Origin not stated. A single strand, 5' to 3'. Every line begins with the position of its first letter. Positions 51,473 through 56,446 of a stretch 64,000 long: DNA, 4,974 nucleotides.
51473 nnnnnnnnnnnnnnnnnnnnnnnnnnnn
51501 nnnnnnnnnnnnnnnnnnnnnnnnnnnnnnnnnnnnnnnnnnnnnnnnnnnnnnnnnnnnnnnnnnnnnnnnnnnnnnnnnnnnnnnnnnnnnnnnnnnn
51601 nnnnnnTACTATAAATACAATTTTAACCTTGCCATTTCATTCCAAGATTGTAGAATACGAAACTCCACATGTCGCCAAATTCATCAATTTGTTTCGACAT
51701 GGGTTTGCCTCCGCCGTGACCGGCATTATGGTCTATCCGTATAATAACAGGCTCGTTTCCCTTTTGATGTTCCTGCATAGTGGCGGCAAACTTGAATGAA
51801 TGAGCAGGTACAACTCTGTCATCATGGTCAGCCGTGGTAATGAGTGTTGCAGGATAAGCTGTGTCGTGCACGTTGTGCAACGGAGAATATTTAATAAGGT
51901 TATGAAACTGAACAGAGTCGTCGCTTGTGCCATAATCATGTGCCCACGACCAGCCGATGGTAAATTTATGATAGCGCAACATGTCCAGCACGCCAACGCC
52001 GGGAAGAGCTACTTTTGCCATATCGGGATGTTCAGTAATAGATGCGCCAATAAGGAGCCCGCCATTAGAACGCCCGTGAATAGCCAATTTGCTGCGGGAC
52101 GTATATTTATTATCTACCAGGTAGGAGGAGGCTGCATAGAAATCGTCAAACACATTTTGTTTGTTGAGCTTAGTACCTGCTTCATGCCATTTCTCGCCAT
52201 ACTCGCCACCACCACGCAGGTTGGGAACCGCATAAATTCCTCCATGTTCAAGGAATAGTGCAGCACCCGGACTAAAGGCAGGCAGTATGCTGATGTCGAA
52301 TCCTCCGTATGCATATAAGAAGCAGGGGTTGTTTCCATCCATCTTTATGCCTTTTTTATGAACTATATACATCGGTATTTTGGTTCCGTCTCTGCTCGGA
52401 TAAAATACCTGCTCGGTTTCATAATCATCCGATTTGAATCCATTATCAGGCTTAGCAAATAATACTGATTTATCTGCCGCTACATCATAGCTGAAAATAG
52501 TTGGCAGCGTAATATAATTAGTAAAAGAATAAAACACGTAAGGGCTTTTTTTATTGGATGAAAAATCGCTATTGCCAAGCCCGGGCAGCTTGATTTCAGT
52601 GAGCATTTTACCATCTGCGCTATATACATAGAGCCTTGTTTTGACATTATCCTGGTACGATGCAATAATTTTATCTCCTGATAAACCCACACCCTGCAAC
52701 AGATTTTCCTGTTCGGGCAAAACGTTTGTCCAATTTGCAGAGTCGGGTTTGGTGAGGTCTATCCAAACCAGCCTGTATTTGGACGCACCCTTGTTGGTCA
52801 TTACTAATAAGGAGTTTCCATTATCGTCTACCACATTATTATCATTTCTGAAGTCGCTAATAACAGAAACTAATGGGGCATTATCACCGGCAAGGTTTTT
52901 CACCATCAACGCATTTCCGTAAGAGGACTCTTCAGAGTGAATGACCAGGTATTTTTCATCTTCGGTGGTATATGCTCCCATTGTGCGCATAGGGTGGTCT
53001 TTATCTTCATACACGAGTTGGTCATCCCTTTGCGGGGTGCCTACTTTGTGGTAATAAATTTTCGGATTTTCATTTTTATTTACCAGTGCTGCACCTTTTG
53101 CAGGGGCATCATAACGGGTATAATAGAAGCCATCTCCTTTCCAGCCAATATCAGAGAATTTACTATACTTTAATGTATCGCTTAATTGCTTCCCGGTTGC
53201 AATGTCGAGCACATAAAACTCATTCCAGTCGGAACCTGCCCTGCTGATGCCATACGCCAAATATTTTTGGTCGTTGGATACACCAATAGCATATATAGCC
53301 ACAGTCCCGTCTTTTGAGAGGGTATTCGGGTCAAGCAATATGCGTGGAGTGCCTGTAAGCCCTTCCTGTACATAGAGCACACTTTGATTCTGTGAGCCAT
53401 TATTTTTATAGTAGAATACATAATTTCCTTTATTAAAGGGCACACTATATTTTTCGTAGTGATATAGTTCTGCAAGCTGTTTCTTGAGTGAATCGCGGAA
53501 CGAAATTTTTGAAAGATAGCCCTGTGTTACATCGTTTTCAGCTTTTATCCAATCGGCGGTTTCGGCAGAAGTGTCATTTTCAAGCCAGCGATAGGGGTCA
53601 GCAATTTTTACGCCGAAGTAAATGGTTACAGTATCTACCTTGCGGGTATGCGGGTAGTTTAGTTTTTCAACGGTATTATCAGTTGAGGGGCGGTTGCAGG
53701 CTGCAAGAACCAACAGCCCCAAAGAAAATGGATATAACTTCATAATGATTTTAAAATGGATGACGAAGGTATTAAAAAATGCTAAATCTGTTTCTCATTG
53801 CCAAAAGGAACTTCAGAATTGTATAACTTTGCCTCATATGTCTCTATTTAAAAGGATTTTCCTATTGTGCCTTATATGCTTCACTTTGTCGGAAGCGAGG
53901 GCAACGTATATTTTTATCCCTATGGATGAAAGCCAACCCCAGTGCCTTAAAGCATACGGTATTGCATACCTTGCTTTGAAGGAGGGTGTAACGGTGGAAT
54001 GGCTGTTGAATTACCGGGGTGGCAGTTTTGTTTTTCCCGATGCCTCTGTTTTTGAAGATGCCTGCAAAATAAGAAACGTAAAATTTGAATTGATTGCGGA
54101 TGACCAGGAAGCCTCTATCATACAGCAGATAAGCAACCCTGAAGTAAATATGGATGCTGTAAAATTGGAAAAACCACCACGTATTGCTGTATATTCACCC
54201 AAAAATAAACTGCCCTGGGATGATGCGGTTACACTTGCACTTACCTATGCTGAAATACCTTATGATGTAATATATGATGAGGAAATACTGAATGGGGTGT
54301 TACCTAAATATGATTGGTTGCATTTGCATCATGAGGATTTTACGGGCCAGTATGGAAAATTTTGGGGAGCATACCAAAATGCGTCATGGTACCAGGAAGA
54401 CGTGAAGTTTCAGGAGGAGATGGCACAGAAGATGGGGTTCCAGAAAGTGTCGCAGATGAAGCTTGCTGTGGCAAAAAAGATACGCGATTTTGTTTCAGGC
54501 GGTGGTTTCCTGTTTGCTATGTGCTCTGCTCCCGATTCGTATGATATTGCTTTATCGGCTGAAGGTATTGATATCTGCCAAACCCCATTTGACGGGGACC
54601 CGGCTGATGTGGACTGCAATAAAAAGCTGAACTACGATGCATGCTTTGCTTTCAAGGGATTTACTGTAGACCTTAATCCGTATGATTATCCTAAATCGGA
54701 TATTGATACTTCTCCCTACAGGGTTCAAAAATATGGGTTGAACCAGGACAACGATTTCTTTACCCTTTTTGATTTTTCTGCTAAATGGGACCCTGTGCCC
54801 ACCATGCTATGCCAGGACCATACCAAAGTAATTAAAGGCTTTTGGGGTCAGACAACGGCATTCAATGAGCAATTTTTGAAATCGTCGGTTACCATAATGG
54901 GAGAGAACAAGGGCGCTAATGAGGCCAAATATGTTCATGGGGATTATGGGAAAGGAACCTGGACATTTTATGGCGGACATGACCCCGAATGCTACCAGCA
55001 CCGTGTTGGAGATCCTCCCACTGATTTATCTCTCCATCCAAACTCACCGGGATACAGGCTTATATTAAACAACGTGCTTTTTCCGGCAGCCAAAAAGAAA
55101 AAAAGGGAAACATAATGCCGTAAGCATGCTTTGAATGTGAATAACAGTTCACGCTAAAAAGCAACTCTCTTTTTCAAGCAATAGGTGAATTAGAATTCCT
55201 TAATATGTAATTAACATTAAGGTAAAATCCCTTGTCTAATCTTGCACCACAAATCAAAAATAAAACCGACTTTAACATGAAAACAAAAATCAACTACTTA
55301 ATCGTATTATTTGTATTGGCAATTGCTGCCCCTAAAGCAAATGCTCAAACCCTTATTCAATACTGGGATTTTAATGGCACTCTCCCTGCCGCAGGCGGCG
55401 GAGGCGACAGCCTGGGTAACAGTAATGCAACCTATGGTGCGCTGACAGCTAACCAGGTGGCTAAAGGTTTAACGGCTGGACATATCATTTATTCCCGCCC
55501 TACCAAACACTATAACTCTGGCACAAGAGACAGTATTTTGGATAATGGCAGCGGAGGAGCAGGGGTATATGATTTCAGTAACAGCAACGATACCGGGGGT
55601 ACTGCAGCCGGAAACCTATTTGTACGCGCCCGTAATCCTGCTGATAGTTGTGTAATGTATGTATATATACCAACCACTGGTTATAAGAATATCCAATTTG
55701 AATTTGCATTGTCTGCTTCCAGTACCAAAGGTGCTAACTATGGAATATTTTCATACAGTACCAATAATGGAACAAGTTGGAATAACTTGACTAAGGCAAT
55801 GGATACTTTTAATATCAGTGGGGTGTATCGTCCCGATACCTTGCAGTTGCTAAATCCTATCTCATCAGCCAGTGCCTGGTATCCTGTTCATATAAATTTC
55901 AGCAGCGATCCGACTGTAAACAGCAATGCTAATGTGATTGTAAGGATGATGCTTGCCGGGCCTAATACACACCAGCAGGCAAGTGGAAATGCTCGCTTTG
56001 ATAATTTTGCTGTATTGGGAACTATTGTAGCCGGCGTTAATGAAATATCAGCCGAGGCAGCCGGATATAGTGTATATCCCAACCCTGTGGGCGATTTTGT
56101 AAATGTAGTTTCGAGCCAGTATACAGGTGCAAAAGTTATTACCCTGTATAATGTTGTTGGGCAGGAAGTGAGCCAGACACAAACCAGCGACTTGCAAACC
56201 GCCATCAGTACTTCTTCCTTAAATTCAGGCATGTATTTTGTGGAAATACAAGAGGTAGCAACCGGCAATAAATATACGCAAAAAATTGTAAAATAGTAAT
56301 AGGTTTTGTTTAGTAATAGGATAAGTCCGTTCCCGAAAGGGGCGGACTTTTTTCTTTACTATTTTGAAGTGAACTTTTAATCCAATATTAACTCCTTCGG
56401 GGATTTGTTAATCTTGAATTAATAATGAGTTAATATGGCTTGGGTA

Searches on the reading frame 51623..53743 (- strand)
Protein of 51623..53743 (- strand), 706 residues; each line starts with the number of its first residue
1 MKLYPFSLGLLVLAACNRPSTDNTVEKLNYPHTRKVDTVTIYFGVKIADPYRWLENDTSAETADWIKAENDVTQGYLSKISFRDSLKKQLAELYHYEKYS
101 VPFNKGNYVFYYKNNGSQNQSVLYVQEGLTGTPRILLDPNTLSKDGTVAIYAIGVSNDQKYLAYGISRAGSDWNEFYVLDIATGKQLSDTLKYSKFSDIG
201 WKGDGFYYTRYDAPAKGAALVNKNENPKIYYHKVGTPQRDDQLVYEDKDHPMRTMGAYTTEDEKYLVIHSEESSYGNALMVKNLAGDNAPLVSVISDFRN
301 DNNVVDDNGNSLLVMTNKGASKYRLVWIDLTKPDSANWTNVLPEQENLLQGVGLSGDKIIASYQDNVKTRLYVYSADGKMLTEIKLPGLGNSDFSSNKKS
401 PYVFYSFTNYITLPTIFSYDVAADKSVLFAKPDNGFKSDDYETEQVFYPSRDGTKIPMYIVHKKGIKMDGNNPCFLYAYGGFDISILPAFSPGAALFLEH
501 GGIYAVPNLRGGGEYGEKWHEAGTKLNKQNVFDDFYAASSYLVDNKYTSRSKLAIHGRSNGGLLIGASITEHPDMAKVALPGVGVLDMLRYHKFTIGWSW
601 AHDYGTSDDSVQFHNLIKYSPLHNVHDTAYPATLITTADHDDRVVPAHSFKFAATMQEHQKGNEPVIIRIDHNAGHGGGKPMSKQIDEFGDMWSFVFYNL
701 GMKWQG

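Call 48: search_protein_families(library=pfam, proteins=[window:51623-53743:-], max_evalue=0.0001)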
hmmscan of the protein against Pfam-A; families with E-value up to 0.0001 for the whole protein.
window:51623-53743:- (706 aa): 2 families
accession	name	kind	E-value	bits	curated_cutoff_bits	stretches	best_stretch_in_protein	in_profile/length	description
PF02897.21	Peptidase_S9_N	-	2e-112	376.5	24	1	31-430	1-412/414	Prolyl oligopeptidase, N-terminal beta-propeller domain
PF00326.27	Peptidase_S9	-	3.6e-58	197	22.6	1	489-702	2-212/213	Prolyl oligopeptidase family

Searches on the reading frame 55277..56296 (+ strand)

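Call 49: search_protein_families(library=pfam, proteins=[window:55277-56296:+], max_evalue=0.0001)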
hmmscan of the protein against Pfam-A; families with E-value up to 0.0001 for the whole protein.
window:55277-56296:+ (339 aa): 1 family
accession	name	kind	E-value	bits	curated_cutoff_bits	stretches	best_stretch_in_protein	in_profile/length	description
PF18962.6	Por_Secre_tail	-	1.1e-13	51.6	27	1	266-337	1-73/75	Secretion system C-terminal sorting domain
